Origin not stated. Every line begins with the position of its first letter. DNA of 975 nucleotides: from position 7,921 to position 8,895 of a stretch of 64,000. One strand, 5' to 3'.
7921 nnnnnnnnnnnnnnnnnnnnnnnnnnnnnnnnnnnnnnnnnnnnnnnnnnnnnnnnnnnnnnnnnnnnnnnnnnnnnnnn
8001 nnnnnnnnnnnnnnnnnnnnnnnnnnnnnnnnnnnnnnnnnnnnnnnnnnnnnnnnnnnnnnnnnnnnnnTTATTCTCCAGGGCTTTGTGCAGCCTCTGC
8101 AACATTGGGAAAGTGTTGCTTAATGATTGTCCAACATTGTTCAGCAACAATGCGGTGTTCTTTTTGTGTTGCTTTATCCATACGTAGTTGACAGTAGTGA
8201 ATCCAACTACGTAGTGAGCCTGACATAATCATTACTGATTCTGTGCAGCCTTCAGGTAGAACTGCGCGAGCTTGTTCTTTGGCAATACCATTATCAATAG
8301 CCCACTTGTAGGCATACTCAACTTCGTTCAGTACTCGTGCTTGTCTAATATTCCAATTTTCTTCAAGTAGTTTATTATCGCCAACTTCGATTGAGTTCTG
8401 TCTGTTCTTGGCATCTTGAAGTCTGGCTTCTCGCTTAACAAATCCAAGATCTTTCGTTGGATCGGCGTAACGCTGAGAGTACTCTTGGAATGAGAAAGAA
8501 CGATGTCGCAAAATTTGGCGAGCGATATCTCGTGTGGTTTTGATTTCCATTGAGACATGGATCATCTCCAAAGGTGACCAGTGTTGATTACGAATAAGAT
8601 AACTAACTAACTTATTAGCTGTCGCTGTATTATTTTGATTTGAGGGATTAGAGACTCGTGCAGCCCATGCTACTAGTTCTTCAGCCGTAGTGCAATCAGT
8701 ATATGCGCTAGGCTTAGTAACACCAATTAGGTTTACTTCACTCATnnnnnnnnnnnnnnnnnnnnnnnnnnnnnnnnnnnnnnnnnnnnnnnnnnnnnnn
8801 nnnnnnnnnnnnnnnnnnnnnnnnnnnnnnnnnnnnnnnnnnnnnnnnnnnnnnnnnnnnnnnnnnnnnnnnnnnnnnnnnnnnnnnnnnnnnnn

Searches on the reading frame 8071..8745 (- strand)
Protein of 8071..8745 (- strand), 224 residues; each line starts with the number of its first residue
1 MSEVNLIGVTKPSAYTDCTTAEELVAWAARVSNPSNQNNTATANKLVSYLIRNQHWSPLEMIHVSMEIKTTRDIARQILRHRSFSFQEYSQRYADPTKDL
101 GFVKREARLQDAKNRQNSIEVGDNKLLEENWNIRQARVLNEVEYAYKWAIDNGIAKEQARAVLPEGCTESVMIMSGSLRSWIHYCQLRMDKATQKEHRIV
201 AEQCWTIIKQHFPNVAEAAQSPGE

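Call 30: search_protein_families(library=pfam, proteins=[window:8071-8745:-], max_evalue=0.001)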
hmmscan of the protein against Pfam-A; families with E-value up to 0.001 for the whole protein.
window:8071-8745:- (224 aa): 1 family
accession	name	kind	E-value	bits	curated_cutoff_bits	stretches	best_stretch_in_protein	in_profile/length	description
PF02511.20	Thy1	-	3.2e-44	151.4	24.8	1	19-214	6-191/191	Thymidylate synthase complementing protein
